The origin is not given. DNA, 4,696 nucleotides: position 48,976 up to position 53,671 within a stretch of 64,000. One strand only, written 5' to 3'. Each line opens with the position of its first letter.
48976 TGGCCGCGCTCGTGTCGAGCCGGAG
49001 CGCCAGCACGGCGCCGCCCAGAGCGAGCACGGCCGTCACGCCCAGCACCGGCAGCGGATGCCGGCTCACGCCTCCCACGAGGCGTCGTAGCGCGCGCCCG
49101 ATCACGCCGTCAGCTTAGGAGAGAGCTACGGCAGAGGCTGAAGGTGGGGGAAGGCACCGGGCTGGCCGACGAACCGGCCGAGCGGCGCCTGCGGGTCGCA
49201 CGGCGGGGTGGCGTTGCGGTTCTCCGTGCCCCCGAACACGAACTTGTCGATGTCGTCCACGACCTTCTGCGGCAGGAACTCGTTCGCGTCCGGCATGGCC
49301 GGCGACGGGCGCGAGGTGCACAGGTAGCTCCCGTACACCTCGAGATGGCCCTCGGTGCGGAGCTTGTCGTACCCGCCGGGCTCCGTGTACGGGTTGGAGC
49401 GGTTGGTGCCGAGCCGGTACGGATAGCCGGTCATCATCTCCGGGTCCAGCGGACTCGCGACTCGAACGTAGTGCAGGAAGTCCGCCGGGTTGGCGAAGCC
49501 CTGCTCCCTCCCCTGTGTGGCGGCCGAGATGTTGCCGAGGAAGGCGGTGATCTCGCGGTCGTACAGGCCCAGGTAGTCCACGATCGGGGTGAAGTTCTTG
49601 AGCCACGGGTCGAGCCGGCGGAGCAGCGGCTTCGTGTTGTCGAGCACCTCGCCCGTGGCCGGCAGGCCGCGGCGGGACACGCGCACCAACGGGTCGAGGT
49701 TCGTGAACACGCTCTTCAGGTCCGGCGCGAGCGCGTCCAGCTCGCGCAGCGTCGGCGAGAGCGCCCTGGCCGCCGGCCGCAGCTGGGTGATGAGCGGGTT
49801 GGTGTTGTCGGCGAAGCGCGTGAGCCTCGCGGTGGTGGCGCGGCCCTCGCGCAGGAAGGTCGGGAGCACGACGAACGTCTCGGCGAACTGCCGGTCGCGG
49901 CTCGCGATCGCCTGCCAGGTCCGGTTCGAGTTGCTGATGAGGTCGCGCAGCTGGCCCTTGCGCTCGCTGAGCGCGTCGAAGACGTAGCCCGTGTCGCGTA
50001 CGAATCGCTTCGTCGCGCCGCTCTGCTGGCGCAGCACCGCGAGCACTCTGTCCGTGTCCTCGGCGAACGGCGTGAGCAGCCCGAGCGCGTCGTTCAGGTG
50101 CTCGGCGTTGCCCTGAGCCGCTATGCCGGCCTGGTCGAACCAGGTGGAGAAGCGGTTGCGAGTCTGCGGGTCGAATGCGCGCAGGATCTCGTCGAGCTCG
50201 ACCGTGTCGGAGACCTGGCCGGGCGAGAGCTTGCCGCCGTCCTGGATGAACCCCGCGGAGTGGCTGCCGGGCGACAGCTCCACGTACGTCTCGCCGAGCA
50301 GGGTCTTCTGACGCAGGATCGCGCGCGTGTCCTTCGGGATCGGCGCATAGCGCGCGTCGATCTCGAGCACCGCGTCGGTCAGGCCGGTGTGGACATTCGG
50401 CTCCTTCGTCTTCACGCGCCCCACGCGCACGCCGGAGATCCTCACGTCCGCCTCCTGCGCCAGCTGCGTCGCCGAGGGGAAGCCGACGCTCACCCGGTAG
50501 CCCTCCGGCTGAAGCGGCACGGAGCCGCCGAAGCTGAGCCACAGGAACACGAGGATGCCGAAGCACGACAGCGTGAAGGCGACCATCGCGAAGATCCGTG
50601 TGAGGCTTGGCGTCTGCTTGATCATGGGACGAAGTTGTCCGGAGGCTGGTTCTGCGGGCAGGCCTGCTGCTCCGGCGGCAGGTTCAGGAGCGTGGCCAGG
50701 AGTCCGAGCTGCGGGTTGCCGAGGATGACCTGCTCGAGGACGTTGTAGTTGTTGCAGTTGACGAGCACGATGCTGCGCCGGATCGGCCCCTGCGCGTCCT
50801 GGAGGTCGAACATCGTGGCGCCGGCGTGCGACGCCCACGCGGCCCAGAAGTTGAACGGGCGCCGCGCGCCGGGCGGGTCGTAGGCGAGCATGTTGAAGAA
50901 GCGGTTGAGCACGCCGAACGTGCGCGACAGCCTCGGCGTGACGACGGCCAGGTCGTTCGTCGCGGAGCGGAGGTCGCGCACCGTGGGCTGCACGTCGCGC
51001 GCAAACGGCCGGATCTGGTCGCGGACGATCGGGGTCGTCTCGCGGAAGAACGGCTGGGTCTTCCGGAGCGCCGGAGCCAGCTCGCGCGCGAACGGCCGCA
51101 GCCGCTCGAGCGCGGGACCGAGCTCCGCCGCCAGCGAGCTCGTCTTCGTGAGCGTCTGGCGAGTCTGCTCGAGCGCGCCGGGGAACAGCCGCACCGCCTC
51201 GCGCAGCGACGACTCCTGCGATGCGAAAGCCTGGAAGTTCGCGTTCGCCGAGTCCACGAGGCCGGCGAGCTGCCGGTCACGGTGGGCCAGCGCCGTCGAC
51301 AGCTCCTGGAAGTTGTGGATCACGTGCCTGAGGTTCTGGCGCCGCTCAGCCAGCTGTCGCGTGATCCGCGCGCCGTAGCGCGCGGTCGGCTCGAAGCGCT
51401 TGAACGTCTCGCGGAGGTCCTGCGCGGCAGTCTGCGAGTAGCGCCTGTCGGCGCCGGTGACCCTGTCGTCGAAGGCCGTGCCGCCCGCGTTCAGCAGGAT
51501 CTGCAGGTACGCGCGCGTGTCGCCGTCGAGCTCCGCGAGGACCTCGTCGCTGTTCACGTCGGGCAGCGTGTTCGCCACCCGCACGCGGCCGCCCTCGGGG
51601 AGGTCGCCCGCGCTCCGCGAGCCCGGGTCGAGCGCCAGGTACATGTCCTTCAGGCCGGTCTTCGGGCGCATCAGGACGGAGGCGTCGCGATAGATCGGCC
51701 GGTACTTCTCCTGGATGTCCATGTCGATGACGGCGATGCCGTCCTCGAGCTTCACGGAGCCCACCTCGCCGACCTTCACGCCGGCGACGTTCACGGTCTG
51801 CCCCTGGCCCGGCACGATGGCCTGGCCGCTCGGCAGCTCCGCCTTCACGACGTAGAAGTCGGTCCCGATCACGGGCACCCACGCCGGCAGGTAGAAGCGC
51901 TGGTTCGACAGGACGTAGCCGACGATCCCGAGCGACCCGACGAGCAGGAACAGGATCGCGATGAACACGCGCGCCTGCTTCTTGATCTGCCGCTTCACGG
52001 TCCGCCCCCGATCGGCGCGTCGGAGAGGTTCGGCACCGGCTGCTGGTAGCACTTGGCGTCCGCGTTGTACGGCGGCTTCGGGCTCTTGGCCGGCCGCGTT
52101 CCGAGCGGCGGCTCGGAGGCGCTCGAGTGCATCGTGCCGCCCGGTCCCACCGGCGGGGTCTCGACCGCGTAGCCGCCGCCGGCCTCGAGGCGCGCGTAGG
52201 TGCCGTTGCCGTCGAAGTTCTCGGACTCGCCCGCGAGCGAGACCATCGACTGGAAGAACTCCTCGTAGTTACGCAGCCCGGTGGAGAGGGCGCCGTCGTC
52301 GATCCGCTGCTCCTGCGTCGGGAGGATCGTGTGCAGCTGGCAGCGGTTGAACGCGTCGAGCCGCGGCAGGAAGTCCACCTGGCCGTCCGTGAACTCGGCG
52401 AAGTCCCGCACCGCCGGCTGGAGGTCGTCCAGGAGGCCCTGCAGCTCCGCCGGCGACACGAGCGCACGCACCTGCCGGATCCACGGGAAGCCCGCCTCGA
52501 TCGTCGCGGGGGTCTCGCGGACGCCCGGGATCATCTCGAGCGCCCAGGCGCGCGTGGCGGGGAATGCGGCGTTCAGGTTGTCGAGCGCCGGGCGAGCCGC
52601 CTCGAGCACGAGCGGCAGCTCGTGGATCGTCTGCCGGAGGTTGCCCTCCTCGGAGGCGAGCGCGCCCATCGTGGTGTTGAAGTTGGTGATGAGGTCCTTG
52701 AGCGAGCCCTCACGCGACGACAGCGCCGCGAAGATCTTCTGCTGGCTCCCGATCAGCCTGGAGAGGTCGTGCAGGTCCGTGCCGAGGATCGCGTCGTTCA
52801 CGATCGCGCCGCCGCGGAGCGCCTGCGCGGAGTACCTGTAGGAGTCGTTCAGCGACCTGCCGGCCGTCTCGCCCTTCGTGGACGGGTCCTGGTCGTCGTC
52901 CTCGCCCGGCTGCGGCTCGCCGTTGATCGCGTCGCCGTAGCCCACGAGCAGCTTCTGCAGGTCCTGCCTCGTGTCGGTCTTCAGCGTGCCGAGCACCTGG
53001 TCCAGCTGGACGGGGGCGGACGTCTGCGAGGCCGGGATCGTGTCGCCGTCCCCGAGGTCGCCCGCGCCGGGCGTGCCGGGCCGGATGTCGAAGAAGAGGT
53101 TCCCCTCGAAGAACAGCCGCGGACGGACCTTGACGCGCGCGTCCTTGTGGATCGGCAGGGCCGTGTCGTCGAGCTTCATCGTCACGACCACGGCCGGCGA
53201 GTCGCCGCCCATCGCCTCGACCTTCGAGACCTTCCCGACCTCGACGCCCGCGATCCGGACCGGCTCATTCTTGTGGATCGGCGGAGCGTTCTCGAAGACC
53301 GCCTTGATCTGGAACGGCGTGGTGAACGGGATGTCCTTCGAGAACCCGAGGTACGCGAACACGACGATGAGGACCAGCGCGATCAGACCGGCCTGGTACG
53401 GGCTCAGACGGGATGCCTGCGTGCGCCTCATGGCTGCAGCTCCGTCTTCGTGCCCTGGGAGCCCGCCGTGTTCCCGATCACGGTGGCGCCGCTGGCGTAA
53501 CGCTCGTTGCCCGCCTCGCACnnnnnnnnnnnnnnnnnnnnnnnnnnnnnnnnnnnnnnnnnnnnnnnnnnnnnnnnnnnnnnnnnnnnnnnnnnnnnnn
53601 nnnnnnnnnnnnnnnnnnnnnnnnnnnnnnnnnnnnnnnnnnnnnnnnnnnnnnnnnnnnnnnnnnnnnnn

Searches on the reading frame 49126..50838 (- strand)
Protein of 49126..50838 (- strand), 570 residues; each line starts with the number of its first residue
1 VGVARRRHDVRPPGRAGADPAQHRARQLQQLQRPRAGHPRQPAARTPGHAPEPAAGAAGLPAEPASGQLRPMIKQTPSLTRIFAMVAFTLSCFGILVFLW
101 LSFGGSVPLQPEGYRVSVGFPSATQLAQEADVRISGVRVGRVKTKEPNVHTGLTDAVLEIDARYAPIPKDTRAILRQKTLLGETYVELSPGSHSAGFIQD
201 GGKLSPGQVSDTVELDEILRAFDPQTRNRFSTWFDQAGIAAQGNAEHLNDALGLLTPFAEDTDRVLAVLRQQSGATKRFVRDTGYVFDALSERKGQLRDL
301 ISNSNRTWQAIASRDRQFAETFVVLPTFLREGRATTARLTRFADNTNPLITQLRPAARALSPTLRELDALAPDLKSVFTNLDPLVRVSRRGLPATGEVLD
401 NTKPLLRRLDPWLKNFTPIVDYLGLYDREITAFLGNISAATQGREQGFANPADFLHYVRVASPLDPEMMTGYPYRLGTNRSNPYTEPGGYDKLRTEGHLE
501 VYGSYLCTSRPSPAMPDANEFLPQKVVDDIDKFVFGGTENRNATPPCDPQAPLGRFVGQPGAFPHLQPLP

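Call 66: search_protein_families(library=pfam, proteins=[window:49126-50838:-], max_evalue=0.00001)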
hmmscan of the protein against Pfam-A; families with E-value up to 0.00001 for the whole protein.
window:49126-50838:- (570 aa): 1 family
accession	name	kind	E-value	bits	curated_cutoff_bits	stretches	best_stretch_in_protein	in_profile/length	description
PF02470.25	MlaD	-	5.6e-16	59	25.1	1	113-191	2-81/81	MlaD protein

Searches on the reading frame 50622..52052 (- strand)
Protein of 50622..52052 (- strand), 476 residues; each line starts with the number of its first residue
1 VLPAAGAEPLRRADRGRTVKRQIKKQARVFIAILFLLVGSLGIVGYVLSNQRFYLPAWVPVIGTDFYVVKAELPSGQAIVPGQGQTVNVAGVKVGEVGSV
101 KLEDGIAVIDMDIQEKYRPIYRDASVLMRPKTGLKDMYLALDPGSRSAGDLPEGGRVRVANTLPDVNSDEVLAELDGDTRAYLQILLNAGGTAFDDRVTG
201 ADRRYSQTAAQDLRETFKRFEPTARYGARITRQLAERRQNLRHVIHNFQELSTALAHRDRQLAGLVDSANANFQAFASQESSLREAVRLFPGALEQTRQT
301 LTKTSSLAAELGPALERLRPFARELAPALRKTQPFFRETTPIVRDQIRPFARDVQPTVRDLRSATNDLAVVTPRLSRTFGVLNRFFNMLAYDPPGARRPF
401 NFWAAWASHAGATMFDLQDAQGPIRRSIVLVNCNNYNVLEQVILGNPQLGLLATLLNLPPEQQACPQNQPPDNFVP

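Call 66: search_protein_families(library=pfam, proteins=[window:50622-52052:-], max_evalue=0.00001)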
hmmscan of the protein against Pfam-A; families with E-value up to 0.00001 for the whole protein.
window:50622-52052:- (476 aa): 1 family
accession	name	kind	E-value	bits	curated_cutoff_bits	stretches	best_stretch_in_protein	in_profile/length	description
PF02470.25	MlaD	-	1.8e-09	38.2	25.1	1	67-144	3-81/81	MlaD protein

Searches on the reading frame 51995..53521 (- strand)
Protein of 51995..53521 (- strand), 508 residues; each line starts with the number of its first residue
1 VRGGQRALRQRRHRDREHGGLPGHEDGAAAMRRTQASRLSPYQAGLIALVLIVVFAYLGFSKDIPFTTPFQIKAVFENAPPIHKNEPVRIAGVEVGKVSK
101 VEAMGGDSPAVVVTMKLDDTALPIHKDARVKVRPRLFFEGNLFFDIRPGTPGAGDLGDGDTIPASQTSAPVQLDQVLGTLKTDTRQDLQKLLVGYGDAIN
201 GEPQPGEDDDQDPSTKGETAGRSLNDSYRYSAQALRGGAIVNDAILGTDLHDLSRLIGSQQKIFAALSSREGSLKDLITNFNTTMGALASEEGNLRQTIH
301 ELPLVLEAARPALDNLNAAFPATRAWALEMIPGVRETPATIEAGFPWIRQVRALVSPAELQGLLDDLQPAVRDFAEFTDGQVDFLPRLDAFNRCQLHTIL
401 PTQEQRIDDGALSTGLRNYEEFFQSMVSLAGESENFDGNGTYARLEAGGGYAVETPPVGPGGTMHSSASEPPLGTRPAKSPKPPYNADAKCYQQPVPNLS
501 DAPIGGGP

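Call 66: search_protein_families(library=pfam, proteins=[window:51995-53521:-], max_evalue=0.00001)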
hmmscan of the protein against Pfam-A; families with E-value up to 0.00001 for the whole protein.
window:51995-53521:- (508 aa): 1 family
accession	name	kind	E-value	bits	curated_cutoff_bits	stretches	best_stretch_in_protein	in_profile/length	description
PF02470.25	MlaD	-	3.9e-12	46.7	25.1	1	71-149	4-81/81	MlaD protein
